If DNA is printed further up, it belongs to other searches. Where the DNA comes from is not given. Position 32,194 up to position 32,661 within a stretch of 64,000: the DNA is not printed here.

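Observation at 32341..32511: Unannotated 57-codon 2x[4Fe-4S] ferredoxin gene with GTG start, convergently overlapping a giant-protein gene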

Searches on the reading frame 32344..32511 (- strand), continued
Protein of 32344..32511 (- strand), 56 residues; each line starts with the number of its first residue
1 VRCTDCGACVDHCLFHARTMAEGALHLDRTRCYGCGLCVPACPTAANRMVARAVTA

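Call 46: search_protein_families(library=ncbifam, proteins=[P0074, P0026, P0136, P0118, L015:4599-5303:+, L017:4359-5183:+, P0049, L023:1-858:+], max_evalue=0.00001)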
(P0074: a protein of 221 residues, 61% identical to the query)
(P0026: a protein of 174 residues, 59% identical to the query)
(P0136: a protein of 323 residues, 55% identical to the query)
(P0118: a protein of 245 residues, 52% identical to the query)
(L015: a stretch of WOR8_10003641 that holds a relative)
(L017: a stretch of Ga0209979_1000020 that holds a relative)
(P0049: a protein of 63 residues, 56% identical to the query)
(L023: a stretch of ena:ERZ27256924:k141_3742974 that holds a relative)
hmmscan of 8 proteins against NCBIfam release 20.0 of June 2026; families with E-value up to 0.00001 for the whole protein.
P0074 (221 aa): 13 families
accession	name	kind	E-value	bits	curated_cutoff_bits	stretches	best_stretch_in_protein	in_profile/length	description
NF041891.1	hdrA_Methbact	equivalog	4.6e-10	38.3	1300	1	148-210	560-622/762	ferredoxin:CoB-CoM heterodisulfide reductase subunit HdrA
NF038196.1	ferrodoxin_EFR1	subfamily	3.8e-09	36.9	75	1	155-212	181-235/242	EFR1 family ferrodoxin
TIGR04041.1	activase_YjjW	hypoth_equivalog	7.7e-09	35.4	250.2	1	160-208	41-89/276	YjjW family glycine radical enzyme activase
NF040770.1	hetero_SS_HdrA2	exception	4.1e-08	31.8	1100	1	147-211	564-628/777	CoB-CoM heterodisulfide reductase HdrA2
TIGR02179.1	PorD_KorD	subfamily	7e-08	32.5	60.05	1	155-211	20-77/78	2-oxoacid:acceptor oxidoreductase, delta subunit, pyruvate/2-ketoisovalerate family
TIGR02700.1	flavo_MJ0208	hypoth_equivalog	2.3e-07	30.3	251.35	1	70-207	76-195/234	dihydromethanopterin reductase (acceptor)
NF058577.1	FdxA_fam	equivalog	5e-07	29.8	65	1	161-205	8-52/52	4Fe-4S ferredoxin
NF005506.0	PRK07118.1-5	equivalog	7.9e-07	28.8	388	1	162-212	143-193/279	Fe-S cluster domain-containing protein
NF040684.1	PorD_Arch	equivalog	8e-07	29.1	120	1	156-210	28-83/85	pyruvate synthase subunit PorD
NF003475.0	PRK05113.1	equivalog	8.7e-07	29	203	1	147-212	100-166/190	electron transport complex subunit RsxB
NF041778.1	hetero_SS_HdrA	equivalog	2.3e-06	25.7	1400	1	146-209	573-636/771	ferredoxin:CoB-CoM heterodisulfide reductase subunit HdrA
TIGR03294.1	FrhG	equivalog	4.6e-06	26.5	245.5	1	153-202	167-216/228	coenzyme F420 hydrogenase subunit gamma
TIGR01944.1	rnfB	subfamily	5.1e-06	26.2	68.7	1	148-212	101-166/190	RnfABCDGE type electron transport complex subunit B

P0026 (174 aa): 14 families
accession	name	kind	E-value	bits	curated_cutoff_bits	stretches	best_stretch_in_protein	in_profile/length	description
NF058577.1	FdxA_fam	equivalog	5.6e-08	32.9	65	1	121-166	7-52/52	4Fe-4S ferredoxin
NF005506.0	PRK07118.1-5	equivalog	1.3e-07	31.3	388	1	122-173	142-193/279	Fe-S cluster domain-containing protein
NF005503.0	PRK07118.1-2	equivalog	3e-07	30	252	1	122-173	139-190/292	RnfABCDGE type electron transport complex subunit B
NF045874.1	Vhu_polyferre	exception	4.1e-07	29.1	600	1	114-170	123-177/381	F420-non-reducing hydrogenase associated-polyferredoxin VhuB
NF041891.1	hdrA_Methbact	equivalog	6.7e-07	27.9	1300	1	114-169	565-620/762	ferredoxin:CoB-CoM heterodisulfide reductase subunit HdrA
NF041836.1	rnfB_Methano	equivalog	7.9e-07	28.8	445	1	112-169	207-264/265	Rnf electron transport complex subunit RnfB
NF040770.1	hetero_SS_HdrA2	exception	9.9e-07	27.2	1100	1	116-169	572-625/777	CoB-CoM heterodisulfide reductase HdrA2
NF005415.0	PRK06991.1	equivalog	1e-06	28.6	281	1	113-171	77-136/284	electron transport complex subunit RsxB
TIGR02700.1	flavo_MJ0208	hypoth_equivalog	1e-06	28.2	251.35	1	116-168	143-195/234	dihydromethanopterin reductase (acceptor)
NF005504.0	PRK07118.1-3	equivalog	1.4e-06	27.8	437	1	121-169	219-267/293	Fe-S cluster domain-containing protein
NF038196.1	ferrodoxin_EFR1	subfamily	2.6e-06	27.7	75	1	113-169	178-231/242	EFR1 family ferrodoxin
TIGR04105.1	FeFe_hydrog_B1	subfamily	4.9e-06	25.5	450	1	114-172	106-164/462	monomeric [FeFe] hydrogenase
NF040684.1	PorD_Arch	equivalog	7e-06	26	120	1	142-171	54-83/85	pyruvate synthase subunit PorD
TIGR02179.1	PorD_KorD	subfamily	7.3e-06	26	60.05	1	143-171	48-76/78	2-oxoacid:acceptor oxidoreductase, delta subunit, pyruvate/2-ketoisovalerate family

P0136 (323 aa): 13 families
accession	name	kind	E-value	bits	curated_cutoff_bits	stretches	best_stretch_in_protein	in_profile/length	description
TIGR04041.1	activase_YjjW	hypoth_equivalog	1.8e-08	34.1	250.2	1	272-317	41-86/276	YjjW family glycine radical enzyme activase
NF041778.1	hetero_SS_HdrA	equivalog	2.1e-08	32.5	1400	1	243-320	558-635/771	ferredoxin:CoB-CoM heterodisulfide reductase subunit HdrA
NF040770.1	hetero_SS_HdrA2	exception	1.3e-07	30.2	1100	1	262-321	567-626/777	CoB-CoM heterodisulfide reductase HdrA2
NF038196.1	ferrodoxin_EFR1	subfamily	1.6e-07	31.7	75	1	267-321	181-232/242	EFR1 family ferrodoxin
TIGR02700.1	flavo_MJ0208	hypoth_equivalog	2e-07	30.5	251.35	1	271-321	147-197/234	dihydromethanopterin reductase (acceptor)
NF045874.1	Vhu_polyferre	exception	4e-07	29.1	600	1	265-316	23-74/381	F420-non-reducing hydrogenase associated-polyferredoxin VhuB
NF041891.1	hdrA_Methbact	equivalog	5e-07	28.3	1300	1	264-320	564-620/762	ferredoxin:CoB-CoM heterodisulfide reductase subunit HdrA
NF058577.1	FdxA_fam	equivalog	6.2e-07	29.5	65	0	298-321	4-27/52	4Fe-4S ferredoxin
NF005503.0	PRK07118.1-2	equivalog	2.2e-06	27.1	252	1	274-319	140-185/292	RnfABCDGE type electron transport complex subunit B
NF043069.1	T4HPD_activ_SAM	equivalog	3.7e-06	26.5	425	0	294-320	44-70/299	trans-4-hydroxy-L-proline dehydratase activase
TIGR02179.1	PorD_KorD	subfamily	4.2e-06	26.8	60.05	1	267-320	20-74/78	2-oxoacid:acceptor oxidoreductase, delta subunit, pyruvate/2-ketoisovalerate family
NF040864.1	HgcB_ferredoxin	equivalog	4.5e-06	26.4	99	1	272-320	14-63/93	mercury methylation ferredoxin HgcB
NF003475.0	PRK05113.1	equivalog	9.7e-06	25.6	203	0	265-320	106-162/190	electron transport complex subunit RsxB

P0118 (245 aa): 26 families (the best 25 are shown)
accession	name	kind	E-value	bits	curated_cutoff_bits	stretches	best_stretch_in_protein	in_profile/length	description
NF005503.0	PRK07118.1-2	equivalog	1.7e-11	44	252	1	172-225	139-192/292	RnfABCDGE type electron transport complex subunit B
TIGR01944.1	rnfB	subfamily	6.5e-11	42.1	68.7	1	162-238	105-181/190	RnfABCDGE type electron transport complex subunit B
NF003475.0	PRK05113.1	equivalog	1.1e-10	41.7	203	1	148-234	93-177/190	electron transport complex subunit RsxB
NF040770.1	hetero_SS_HdrA2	exception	2.2e-09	36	1100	1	131-229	541-635/777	CoB-CoM heterodisulfide reductase HdrA2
NF005506.0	PRK07118.1-5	equivalog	2.9e-09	36.7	388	1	159-227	129-197/279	Fe-S cluster domain-containing protein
NF005415.0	PRK06991.1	equivalog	3e-09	36.9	281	1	164-225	79-140/284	electron transport complex subunit RsxB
TIGR03294.1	FrhG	equivalog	9.1e-09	35.4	245.5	1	164-216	167-219/228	coenzyme F420 hydrogenase subunit gamma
NF041891.1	hdrA_Methbact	equivalog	9.7e-09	34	1300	1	155-227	557-628/762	ferredoxin:CoB-CoM heterodisulfide reductase subunit HdrA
TIGR04041.1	activase_YjjW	hypoth_equivalog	1.8e-08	34.1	250.2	1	171-221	41-91/276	YjjW family glycine radical enzyme activase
TIGR02179.1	PorD_KorD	subfamily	3.9e-08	33.3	60.05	1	166-222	20-77/78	2-oxoacid:acceptor oxidoreductase, delta subunit, pyruvate/2-ketoisovalerate family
NF005504.0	PRK07118.1-3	equivalog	6.9e-08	32.2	437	1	163-226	211-274/293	Fe-S cluster domain-containing protein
NF041836.1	rnfB_Methano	equivalog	8.8e-08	31.9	445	1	172-227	142-197/265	Rnf electron transport complex subunit RnfB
NF006446.0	PRK08764.1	equivalog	1.2e-07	31.7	220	1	170-220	85-136/139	Rnf electron transport complex subunit RnfB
NF007204.0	PRK09625.1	equivalog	3.4e-07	30.4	125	1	141-220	29-109/133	pyruvate flavodoxin oxidoreductase subunit delta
NF042909.1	FMH_DH_FwdF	exception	4.8e-07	29.2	375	1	167-226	221-283/336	tungsten-dependent formylmethanofuran dehydrogenase subunit FwdF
NF058577.1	FdxA_fam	equivalog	5.7e-07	29.6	65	1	171-214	7-50/52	4Fe-4S ferredoxin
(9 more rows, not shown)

L015:4599-5303:+ (235 aa): 30 families (the best 25 are shown)
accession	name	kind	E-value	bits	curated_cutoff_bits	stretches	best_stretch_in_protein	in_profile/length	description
TIGR01944.1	rnfB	subfamily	6.2e-12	45.5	68.7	1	126-201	106-180/190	RnfABCDGE type electron transport complex subunit B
NF040770.1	hetero_SS_HdrA2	exception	1.5e-10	39.9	1100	1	124-184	568-626/777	CoB-CoM heterodisulfide reductase HdrA2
NF005415.0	PRK06991.1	equivalog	8.1e-10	38.8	281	1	127-185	79-136/284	electron transport complex subunit RsxB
TIGR02912.1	sulfite_red_C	equivalog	1.9e-09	37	324.1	1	130-181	166-218/314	sulfite reductase subunit C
NF005504.0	PRK07118.1-3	equivalog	5.9e-09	35.7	437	1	134-188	141-195/293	Fe-S cluster domain-containing protein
NF003475.0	PRK05113.1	equivalog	1.4e-08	34.8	203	1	127-189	107-168/190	electron transport complex subunit RsxB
NF041836.1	rnfB_Methano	equivalog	3.6e-08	33.2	445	1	132-183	215-264/265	Rnf electron transport complex subunit RnfB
NF043069.1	T4HPD_activ_SAM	equivalog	3.9e-08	33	425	1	131-190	49-106/299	trans-4-hydroxy-L-proline dehydratase activase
NF010369.0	PRK13795.1-4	equivalog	4.6e-08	31.7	1086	1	127-184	570-627/633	hypothetical protein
NF005503.0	PRK07118.1-2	equivalog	6.2e-08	32.2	252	1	134-203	139-207/292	RnfABCDGE type electron transport complex subunit B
TIGR02700.1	flavo_MJ0208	hypoth_equivalog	1.8e-07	30.7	251.35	1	129-183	144-196/234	dihydromethanopterin reductase (acceptor)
NF038196.1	ferrodoxin_EFR1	subfamily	2.9e-07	30.8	75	1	131-186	183-234/242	EFR1 family ferrodoxin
TIGR02179.1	PorD_KorD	subfamily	2.9e-07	30.5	60.05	0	157-186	48-77/78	2-oxoacid:acceptor oxidoreductase, delta subunit, pyruvate/2-ketoisovalerate family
NF006446.0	PRK08764.1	equivalog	3.1e-07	30.4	220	1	129-184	82-136/139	Rnf electron transport complex subunit RnfB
TIGR03294.1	FrhG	equivalog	3.5e-07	30.2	245.5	1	127-182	168-221/228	coenzyme F420 hydrogenase subunit gamma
NF058577.1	FdxA_fam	equivalog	3.8e-07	30.2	65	1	132-178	6-50/52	4Fe-4S ferredoxin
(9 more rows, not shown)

L017:4359-5183:+ (275 aa): 16 families
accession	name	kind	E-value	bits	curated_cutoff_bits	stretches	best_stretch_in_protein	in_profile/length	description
NF041891.1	hdrA_Methbact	equivalog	1.4e-10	40.1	1300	1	207-265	565-621/762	ferredoxin:CoB-CoM heterodisulfide reductase subunit HdrA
NF040770.1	hetero_SS_HdrA2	exception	8.5e-10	37.4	1100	1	186-264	549-625/777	CoB-CoM heterodisulfide reductase HdrA2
TIGR02179.1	PorD_KorD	subfamily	1.7e-08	34.5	60.05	1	211-266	22-76/78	2-oxoacid:acceptor oxidoreductase, delta subunit, pyruvate/2-ketoisovalerate family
TIGR02700.1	flavo_MJ0208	hypoth_equivalog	1.8e-08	33.9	251.35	1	207-263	136-195/234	dihydromethanopterin reductase (acceptor)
NF043069.1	T4HPD_activ_SAM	equivalog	4.5e-08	32.8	425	1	212-272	49-107/299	trans-4-hydroxy-L-proline dehydratase activase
NF006221.0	PRK08348.1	subfamily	2.9e-07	30.3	124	1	193-264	25-94/136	NADH-plastoquinone oxidoreductase subunit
NF005503.0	PRK07118.1-2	equivalog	5.2e-07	29.2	252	1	216-271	140-193/292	RnfABCDGE type electron transport complex subunit B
NF009451.0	PRK12809.1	equivalog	7e-07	27.9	1154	1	163-265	39-137/639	formate-dependent uric acid utilization protein YgfT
TIGR04105.1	FeFe_hydrog_B1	subfamily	9e-07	27.9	450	0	215-267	112-164/462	monomeric [FeFe] hydrogenase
TIGR03336.1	IOR_alpha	equivalog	9.9e-07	27.4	650.9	1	207-262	543-595/595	indolepyruvate ferredoxin oxidoreductase subunit alpha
NF041778.1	hetero_SS_HdrA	equivalog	1.3e-06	26.6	1400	1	187-264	560-635/771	ferredoxin:CoB-CoM heterodisulfide reductase subunit HdrA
NF005504.0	PRK07118.1-3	equivalog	1.7e-06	27.6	437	1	215-263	220-266/293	Fe-S cluster domain-containing protein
TIGR02494.1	PFLE_PFLC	subfamily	1.9e-06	27.3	174.35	1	212-273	46-108/293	glycyl-radical enzyme activating protein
NF040864.1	HgcB_ferredoxin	equivalog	2.3e-06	27.3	99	1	210-264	10-63/93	mercury methylation ferredoxin HgcB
TIGR03287.1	methan_mark_16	hypoth_equivalog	2.9e-06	26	363.95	1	207-265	295-350/391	methanogenesis marker 16 metalloprotein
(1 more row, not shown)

P0049 (63 aa): 31 families (the best 25 are shown)
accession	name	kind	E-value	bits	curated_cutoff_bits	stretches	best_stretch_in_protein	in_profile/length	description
TIGR02179.1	PorD_KorD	subfamily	2.8e-10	40.1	60.05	1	12-61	26-76/78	2-oxoacid:acceptor oxidoreductase, delta subunit, pyruvate/2-ketoisovalerate family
TIGR04105.1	FeFe_hydrog_B1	subfamily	5.7e-10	38.5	450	1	12-63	112-165/462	monomeric [FeFe] hydrogenase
NF058577.1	FdxA_fam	equivalog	7e-10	38.9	65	1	13-56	9-52/52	4Fe-4S ferredoxin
NF041891.1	hdrA_Methbact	equivalog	1.1e-09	37.1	1300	1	8-59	569-620/762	ferredoxin:CoB-CoM heterodisulfide reductase subunit HdrA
TIGR02700.1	flavo_MJ0208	hypoth_equivalog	1.3e-09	37.7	251.35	1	13-58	150-195/234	dihydromethanopterin reductase (acceptor)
NF045790.1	OxalOxreddelta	equivalog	1.5e-09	37.5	230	1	11-61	260-310/316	oxalate oxidoreductase subunit delta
NF040684.1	PorD_Arch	equivalog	2.9e-09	36.9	120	1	12-60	33-82/85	pyruvate synthase subunit PorD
NF040770.1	hetero_SS_HdrA2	exception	9.9e-09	33.8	1100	1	8-59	574-625/777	CoB-CoM heterodisulfide reductase HdrA2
NF045874.1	Vhu_polyferre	exception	5.2e-08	32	600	1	12-59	129-176/381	F420-non-reducing hydrogenase associated-polyferredoxin VhuB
TIGR04041.1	activase_YjjW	hypoth_equivalog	5.9e-08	32.5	250.2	1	11-56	41-86/276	YjjW family glycine radical enzyme activase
NF011569.0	PRK14993.1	equivalog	6.5e-08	32.3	416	1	12-56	99-146/244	tetrathionate reductase subunit TtrB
NF005503.0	PRK07118.1-2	equivalog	1.1e-07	31.5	252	1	13-62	140-189/292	RnfABCDGE type electron transport complex subunit B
NF040864.1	HgcB_ferredoxin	equivalog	2.9e-07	30.2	99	1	12-59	15-63/93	mercury methylation ferredoxin HgcB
NF043069.1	T4HPD_activ_SAM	equivalog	3.6e-07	29.8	425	1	13-60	53-100/299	trans-4-hydroxy-L-proline dehydratase activase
NF038196.1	ferrodoxin_EFR1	subfamily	4.4e-07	30.2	75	1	31-60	176-204/242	EFR1 family ferrodoxin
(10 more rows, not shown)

L023:1-858:+ (286 aa): 15 families
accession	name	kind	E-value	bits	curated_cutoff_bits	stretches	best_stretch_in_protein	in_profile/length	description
TIGR00097.1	HMP-P_kinase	equivalog_domain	4.5e-97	324.3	204.95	1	19-275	1-254/254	bifunctional hydroxymethylpyrimidine kinase/phosphomethylpyrimidine kinase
NF006346.0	PRK08573.1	equivalog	1.1e-88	298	528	1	16-276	4-261/450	bifunctional hydroxymethylpyrimidine kinase/phosphomethylpyrimidine kinase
NF009077.0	PRK12412.1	equivalog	5.3e-66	222.8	385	1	15-276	2-263/274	pyridoxine/pyridoxal/pyridoxamine kinase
NF011301.0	PRK14713.1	equivalog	9.4e-64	216.1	512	1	11-278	16-283/534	bifunctional hydroxymethylpyrimidine kinase/phosphomethylpyrimidine kinase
NF009259.0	PRK12616.1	equivalog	2.1e-61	207.9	390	1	15-277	2-265/270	bifunctional hydroxymethylpyrimidine kinase/phosphomethylpyrimidine kinase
NF007070.0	PRK09517.1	equivalog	4.5e-55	187.3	761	1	15-278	240-503/755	multifunctional thiamine-phosphate pyrophosphorylase/synthase/phosphomethylpyrimidine kinase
NF009078.0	PRK12413.1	equivalog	2.5e-40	138.7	225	1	19-266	6-247/253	bifunctional hydroxymethylpyrimidine kinase/phosphomethylpyrimidine kinase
NF004398.0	PRK05756.1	equivalog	2.1e-15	56.8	292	1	100-265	94-260/287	pyridoxal kinase PdxY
TIGR00687.1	pyridox_kin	equivalog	9.5e-14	51.4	144.5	1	86-266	76-262/288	pyridoxal kinase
NF006034.0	PRK08176.1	equivalog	4.6e-12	45.8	342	1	87-262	90-267/283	pyridoxine/pyridoxal/pyridoxamine kinase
NF005491.0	PRK07105.1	equivalog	1e-11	44.7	231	1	84-262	75-257/286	pyridoxamine kinase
TIGR02152.1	D_ribokin_bact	equivalog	6.3e-08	32.3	299.65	1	131-254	160-276/298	ribokinase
NF008353.0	PRK11142.1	equivalog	1.3e-07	31.4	341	1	129-254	162-279/307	ribokinase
TIGR03168.1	1-PFK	subfamily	2.3e-07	30.1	216.4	1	147-260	178-283/305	hexose kinase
TIGR03828.1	pfkB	equivalog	3.8e-06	26.2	292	1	147-261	178-284/305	1-phosphofructokinase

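Call 49: find_encoding_contigs(protein=P0100, flank=4000, max_places=3)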
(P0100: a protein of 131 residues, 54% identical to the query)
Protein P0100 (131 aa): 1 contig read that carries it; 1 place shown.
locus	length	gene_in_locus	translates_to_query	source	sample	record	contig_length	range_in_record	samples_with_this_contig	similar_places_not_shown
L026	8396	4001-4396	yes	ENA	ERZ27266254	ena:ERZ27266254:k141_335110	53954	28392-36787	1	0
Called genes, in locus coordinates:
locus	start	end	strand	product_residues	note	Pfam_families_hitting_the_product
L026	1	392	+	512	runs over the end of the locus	PF01935:DUF87 (weak), PF05872:HerA_C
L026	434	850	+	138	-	PF09656:PGPGW (weak)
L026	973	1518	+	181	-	PF12724:Flavodoxin_5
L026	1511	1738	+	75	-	-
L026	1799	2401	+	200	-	PF00583:Acetyltransf_1, PF13508:Acetyltransf_7 (weak)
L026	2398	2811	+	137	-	-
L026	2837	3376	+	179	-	PF01625:PMSR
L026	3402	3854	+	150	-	PF01641:SelR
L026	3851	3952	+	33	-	-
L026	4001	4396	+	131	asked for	PF12838:Fer4_7 (faint), PF00037:Fer4 (faint), PF13187:Fer4_9 (weak)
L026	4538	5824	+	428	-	PF02812:ELFV_dehydrog_N, PF00208:ELFV_dehydrog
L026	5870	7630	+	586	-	PF01326:PPDK_N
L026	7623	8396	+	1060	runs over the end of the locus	PF01326:PPDK_N, PF01909:NTP_transf_2 (weak)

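Call 54: find_homologous_proteins(query=A3, max_evalue=1e-8)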
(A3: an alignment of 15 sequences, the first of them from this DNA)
Query A3 (15 sequences) (56 aa, profile of the alignment): 288 proteins with E <= 1e-8 among 1143 candidates; the best 120 are listed.
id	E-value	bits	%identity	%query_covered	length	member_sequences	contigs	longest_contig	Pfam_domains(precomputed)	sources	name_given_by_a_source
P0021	5.0e-21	92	58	89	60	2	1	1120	PF14697.12,PF12797.13,PF00037.33,PF12838.13,PF25160.2,PF13237.12,PF12800.13,PF13187.12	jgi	-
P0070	4.6e-20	89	52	89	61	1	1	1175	PF14697.12,PF12797.13,PF12837.13,PF00037.33,PF12798.13,PF13484.12,PF12838.13,PF13237.12,PF12800.13,PF13187.12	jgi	jgi:MinD superfamily P-loop ATPase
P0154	4.6e-20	89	54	89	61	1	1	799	PF14697.12,PF12797.13,PF12837.13,PF00037.33,PF12798.13,PF13484.12,PF12838.13,PF25160.2,PF13237.12,PF12800.13,PF13187.12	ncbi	ncbi:unnamed protein product, partial [marine sediment metagenome]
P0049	1.8e-19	87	56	89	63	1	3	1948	PF14697.12,PF12837.13,PF12798.13,PF13484.12,PF12838.13,PF12800.13,PF12797.13,PF00037.33,PF25160.2,PF13237.12,PF13183.12,PF13187.12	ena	-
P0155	2.9e-19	86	56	89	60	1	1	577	PF14697.12,PF12797.13,PF00037.33,PF13484.12,PF12838.13,PF25160.2,PF13237.12,PF12800.13,PF13187.12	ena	-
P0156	4.0e-19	86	48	93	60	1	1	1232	PF14697.12,PF12797.13,PF12837.13,PF00037.33,PF12798.13,PF13484.12,PF12838.13,PF25160.2,PF13237.12,PF12800.13,PF13187.12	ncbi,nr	ncbi:4Fe-4S dicluster domain-containing protein [Candidatus Bathyarchaeota archaeon]|nr:4Fe-4S diclu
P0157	4.1e-19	86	46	89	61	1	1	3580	PF14697.12,PF12797.13,PF12837.13,PF00037.33,PF12798.13,PF13484.12,PF12838.13,PF25160.2,PF13237.12,PF12800.13,PF13187.12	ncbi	ncbi:MAG: 4Fe-4S dicluster domain-containing protein, partial [Promethearchaeota archaeon]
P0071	4.8e-19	85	55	79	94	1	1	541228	PF14697.12,PF12797.13,PF12837.13,PF00037.33,PF13484.12,PF12838.13,PF25160.2,PF13237.12,PF13187.12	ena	-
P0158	6.7e-19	85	48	89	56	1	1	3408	PF14697.12,PF12837.13,PF12798.13,PF13484.12,PF12838.13,PF12800.13,PF12797.13,PF00037.33,PF25160.2,PF13237.12,PF13183.12,PF13187.12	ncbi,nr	ncbi:4Fe-4S binding protein, partial [Candidatus Bathyarchaeota archaeon]|nr:4Fe-4S binding protein 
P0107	7.3e-19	85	48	89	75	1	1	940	PF14697.12,PF12837.13,PF12798.13,PF13484.12,PF12838.13,PF12800.13,PF12797.13,PF00037.33,PF25160.2,PF13237.12,PF13183.12,PF13187.12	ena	-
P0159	9.6e-19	85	47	88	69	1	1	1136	PF14697.12,PF12797.13,PF12837.13,PF00037.33,PF12798.13,PF13484.12,PF12838.13,PF25160.2,PF13237.12,PF12800.13,PF13187.12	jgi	jgi:ferredoxin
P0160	1.1e-18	84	49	80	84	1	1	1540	PF14697.12,PF17179.10,PF12837.13,PF12798.13,PF13484.12,PF12838.13,PF13459.12,PF12800.13,PF12797.13,PF00037.33,PF25160.2,PF13237.12,PF13183.12,PF13370.12,PF13187.12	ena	-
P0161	1.6e-18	84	45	98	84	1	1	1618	PF14697.12,PF12797.13,PF12837.13,PF00037.33,PF12798.13,PF13484.12,PF12838.13,PF25160.2,PF13237.12,PF12800.13,PF13187.12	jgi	jgi:ferredoxin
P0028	1.8e-18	84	53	98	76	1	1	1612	PF14697.12,PF12837.13,PF12798.13,PF13484.12,PF12838.13,PF13534.12,PF12800.13,PF12797.13,PF00037.33,PF25160.2,PF13237.12,PF13183.12,PF13187.12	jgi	jgi:heterodisulfide reductase subunit A-like polyferredoxin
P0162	2.4e-18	83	52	93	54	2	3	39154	PF14697.12,PF12797.13,PF12837.13,PF00037.33,PF12798.13,PF12838.13,PF25160.2,PF13237.12,PF12800.13,PF13187.12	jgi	jgi:ferredoxin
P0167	1.9e-17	80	46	91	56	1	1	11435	PF14697.12,PF12797.13,PF12837.13,PF00037.33,PF12798.13,PF12838.13,PF25160.2,PF13237.12,PF12800.13,PF13187.12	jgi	-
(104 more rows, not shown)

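Call 56: find_encoding_contigs(protein=P0162, flank=3000, max_places=3)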
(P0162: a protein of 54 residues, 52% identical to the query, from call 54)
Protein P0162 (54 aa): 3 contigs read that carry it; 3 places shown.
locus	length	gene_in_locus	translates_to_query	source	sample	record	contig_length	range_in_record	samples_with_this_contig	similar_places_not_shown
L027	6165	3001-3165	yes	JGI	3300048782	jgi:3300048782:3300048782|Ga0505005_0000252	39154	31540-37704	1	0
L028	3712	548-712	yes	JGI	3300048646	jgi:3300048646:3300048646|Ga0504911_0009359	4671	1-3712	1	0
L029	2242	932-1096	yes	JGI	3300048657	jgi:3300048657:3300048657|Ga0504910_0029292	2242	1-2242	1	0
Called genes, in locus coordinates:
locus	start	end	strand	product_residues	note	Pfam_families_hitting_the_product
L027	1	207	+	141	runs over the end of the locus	-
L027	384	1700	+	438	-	-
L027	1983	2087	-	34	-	-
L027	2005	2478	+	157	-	PF03073:TspO_MBR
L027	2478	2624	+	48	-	-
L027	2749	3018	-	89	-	-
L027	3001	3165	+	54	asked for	PF12797:Fer4_2 (faint), PF12800:Fer4_4 (faint), PF12837:Fer4_6 (faint), PF13237:Fer4_10 (weak), PF14697:Fer4_21, PF12838:Fer4_7, PF13187:Fer4_9, PF00037:Fer4 (weak), +2 more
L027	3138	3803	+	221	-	PF07853:DUF1648, PF13630:SdpI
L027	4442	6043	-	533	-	PF13289:SIR2_2 (weak)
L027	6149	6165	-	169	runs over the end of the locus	-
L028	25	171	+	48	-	-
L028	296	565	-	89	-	-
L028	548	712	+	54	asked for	PF12797:Fer4_2 (faint), PF12800:Fer4_4 (faint), PF12837:Fer4_6 (faint), PF13237:Fer4_10 (weak), PF14697:Fer4_21, PF12838:Fer4_7, PF13187:Fer4_9, PF00037:Fer4 (weak), +2 more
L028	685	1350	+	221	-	PF07853:DUF1648, PF13630:SdpI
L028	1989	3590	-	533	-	PF13289:SIR2_2 (weak)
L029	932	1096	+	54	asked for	PF12797:Fer4_2 (faint), PF12800:Fer4_4 (faint), PF12837:Fer4_6 (faint), PF13237:Fer4_10 (weak), PF14697:Fer4_21, PF12838:Fer4_7, PF13187:Fer4_9, PF00037:Fer4 (weak), +2 more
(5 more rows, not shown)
